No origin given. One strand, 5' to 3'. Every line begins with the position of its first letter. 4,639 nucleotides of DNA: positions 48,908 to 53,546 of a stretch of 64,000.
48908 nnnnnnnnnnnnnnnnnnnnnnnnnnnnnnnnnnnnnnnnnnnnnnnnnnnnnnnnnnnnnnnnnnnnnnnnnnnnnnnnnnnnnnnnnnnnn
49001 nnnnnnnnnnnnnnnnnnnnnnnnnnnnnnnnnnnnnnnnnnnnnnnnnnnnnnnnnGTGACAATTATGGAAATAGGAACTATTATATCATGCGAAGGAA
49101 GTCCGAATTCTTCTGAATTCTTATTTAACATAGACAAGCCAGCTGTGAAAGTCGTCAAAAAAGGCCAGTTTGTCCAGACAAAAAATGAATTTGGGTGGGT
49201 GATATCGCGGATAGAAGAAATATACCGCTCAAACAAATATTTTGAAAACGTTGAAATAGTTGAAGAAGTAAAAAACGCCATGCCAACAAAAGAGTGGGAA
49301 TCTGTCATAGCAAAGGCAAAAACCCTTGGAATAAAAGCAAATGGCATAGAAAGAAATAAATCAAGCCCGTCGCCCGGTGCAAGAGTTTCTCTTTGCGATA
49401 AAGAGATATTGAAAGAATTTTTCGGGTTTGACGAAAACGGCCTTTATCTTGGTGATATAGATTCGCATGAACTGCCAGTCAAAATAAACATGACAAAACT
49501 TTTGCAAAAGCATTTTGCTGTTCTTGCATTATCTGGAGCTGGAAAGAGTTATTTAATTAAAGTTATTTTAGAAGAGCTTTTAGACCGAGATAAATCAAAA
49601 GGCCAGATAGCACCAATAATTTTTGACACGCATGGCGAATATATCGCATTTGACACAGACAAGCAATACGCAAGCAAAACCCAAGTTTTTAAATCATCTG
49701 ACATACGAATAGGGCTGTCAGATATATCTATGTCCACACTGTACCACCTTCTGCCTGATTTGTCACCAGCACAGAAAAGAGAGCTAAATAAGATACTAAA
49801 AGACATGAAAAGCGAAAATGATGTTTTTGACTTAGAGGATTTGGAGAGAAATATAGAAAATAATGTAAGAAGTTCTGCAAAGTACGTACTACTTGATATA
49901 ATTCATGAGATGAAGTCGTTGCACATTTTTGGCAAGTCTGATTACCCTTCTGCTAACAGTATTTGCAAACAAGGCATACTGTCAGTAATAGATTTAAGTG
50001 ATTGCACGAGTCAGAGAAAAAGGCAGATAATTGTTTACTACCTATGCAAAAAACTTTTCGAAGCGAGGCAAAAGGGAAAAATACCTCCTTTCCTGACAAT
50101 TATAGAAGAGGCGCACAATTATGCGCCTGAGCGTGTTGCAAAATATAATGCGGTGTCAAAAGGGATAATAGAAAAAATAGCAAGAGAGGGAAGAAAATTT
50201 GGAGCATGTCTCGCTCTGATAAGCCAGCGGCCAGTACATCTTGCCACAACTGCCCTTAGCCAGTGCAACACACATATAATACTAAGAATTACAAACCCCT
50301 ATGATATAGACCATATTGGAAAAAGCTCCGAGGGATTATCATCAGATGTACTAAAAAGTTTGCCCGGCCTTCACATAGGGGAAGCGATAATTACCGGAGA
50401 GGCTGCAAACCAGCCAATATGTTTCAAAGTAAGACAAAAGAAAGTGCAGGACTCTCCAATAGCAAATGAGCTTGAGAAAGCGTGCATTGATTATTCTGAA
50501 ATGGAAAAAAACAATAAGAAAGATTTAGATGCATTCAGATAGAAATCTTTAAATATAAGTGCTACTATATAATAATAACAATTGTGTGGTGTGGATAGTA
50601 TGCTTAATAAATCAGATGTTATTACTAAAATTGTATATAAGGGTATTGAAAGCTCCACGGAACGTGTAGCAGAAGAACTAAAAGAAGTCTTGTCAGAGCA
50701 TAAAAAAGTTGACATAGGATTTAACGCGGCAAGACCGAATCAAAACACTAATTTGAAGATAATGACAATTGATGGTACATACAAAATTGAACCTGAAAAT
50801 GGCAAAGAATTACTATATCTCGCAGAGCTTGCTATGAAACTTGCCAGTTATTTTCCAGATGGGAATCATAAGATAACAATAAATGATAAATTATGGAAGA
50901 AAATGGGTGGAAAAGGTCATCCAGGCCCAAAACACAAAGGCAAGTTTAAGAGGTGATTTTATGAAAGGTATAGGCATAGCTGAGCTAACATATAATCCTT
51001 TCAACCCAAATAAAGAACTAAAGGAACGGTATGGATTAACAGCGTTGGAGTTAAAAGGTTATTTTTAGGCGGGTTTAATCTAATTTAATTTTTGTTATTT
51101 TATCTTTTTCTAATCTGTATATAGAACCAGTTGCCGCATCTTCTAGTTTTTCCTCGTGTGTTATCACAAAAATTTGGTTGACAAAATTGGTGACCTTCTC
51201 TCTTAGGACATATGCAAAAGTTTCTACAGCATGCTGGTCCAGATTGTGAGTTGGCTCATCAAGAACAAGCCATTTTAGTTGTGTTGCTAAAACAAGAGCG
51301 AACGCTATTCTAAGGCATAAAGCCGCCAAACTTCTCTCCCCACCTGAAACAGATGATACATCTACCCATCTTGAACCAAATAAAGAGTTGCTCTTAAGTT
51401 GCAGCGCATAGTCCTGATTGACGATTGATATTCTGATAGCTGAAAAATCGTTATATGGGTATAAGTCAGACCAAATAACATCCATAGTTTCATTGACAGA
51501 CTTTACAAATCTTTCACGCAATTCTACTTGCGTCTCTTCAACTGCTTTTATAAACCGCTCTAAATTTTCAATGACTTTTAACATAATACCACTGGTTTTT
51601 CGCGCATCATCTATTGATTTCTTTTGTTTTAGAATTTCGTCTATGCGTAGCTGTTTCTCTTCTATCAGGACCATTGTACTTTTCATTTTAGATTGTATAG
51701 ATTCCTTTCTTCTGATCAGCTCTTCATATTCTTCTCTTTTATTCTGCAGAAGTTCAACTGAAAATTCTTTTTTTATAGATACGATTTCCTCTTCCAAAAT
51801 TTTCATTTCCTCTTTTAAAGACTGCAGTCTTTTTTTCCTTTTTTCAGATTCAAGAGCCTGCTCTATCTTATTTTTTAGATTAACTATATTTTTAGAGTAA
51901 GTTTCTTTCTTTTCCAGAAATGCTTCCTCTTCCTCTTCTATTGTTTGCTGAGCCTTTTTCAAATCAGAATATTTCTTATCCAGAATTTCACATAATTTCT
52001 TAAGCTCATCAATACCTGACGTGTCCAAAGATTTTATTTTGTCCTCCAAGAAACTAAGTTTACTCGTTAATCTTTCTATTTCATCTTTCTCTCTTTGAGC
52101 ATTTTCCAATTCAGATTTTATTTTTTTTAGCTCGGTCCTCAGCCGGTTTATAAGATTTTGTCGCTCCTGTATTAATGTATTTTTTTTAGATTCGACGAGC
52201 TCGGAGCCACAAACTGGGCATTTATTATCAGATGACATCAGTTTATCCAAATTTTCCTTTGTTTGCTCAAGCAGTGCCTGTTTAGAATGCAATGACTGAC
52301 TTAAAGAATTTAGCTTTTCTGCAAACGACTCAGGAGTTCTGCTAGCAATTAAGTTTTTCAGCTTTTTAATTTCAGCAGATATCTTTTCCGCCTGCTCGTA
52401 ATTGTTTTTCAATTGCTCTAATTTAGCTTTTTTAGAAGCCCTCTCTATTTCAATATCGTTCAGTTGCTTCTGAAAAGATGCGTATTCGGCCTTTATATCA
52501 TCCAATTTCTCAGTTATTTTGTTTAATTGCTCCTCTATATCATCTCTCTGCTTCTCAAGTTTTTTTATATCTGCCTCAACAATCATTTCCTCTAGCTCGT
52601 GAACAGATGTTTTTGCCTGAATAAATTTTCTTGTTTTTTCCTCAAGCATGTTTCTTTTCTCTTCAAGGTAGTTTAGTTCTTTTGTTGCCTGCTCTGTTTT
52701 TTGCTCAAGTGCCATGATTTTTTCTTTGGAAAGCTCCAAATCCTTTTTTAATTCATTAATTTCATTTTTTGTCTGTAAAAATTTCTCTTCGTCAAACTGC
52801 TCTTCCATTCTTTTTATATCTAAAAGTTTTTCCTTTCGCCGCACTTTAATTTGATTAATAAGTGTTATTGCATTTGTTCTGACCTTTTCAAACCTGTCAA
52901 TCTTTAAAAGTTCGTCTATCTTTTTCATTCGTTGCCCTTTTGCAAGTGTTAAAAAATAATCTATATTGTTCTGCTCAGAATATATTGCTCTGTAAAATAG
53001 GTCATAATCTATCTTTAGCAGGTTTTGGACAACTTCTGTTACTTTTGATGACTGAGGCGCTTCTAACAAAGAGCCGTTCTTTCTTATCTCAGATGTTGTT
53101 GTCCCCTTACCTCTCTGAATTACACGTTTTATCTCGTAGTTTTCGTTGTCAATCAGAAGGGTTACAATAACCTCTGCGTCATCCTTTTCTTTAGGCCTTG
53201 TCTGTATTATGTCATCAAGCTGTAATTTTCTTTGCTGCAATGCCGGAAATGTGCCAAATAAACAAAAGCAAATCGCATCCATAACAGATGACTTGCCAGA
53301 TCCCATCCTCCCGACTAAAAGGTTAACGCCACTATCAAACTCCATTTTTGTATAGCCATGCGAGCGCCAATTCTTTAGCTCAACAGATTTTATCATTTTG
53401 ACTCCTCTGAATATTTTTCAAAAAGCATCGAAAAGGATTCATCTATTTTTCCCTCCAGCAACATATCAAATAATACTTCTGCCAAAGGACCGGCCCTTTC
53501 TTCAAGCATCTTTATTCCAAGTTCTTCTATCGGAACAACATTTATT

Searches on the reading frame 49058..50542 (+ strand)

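Call 12: search_protein_families(library=pfam, proteins=[window:49058-50542:+], max_evalue=0.001)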
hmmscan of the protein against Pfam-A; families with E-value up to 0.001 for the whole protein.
window:49058-50542:+ (494 aa): 2 families
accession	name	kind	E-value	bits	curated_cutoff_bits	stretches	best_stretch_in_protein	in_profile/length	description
PF01935.23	DUF87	-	1e-29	104.7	23.2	1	130-332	2-219/220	Helicase HerA, central domain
PF09378.16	HAS-barrel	-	0.00024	21.6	25.2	1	14-76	6-70/90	HAS barrel domain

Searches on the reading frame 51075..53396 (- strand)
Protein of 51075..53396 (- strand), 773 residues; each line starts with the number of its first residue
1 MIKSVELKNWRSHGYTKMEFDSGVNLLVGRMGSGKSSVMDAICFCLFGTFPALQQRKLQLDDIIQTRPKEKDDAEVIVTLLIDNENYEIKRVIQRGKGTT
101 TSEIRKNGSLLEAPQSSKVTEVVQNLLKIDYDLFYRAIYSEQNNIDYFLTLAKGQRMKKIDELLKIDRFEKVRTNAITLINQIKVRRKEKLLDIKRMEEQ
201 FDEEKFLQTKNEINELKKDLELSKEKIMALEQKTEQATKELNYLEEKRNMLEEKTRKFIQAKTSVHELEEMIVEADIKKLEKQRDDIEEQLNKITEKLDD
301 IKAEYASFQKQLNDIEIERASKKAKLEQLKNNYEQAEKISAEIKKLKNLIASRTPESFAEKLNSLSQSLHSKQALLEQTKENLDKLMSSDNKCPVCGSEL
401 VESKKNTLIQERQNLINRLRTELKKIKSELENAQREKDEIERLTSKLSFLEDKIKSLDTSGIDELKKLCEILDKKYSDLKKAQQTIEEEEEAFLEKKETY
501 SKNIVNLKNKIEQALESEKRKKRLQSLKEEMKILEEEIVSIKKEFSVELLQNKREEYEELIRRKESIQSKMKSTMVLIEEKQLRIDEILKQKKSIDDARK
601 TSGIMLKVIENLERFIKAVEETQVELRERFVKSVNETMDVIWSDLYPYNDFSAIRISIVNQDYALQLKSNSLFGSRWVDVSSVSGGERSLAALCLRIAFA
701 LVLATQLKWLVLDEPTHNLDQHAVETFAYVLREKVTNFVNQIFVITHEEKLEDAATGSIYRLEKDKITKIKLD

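Call 12: search_protein_families(library=pfam, proteins=[window:51075-53396:-], max_evalue=0.001)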
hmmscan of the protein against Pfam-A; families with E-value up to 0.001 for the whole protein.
window:51075-53396:- (773 aa): 6 families
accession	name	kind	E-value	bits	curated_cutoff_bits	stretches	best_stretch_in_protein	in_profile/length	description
PF02463.25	SMC_N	-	1.3e-16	61.1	40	1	1-755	1-205/220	RecF/RecN/SMC N terminal domain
PF13476.12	AAA_23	-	3.1e-15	57.8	27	1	4-298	1-200/201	AAA domain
PF13175.12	AAA_15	-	1.9e-11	44.7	32.1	1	1-314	1-274/374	AAA ATPase domain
PF13304.12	AAA_21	-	2.5e-08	34.8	27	1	410-748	40-299/304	AAA domain, putative AbiEii toxin, Type IV TA system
PF13555.12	AAA_29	-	3e-08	33.7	27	1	3-48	2-48/61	P-loop containing region of AAA domain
PF04423.19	Rad50_zn_hook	-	3.6e-07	30.3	24.3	1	376-423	5-52/52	Rad50 zinc hook motif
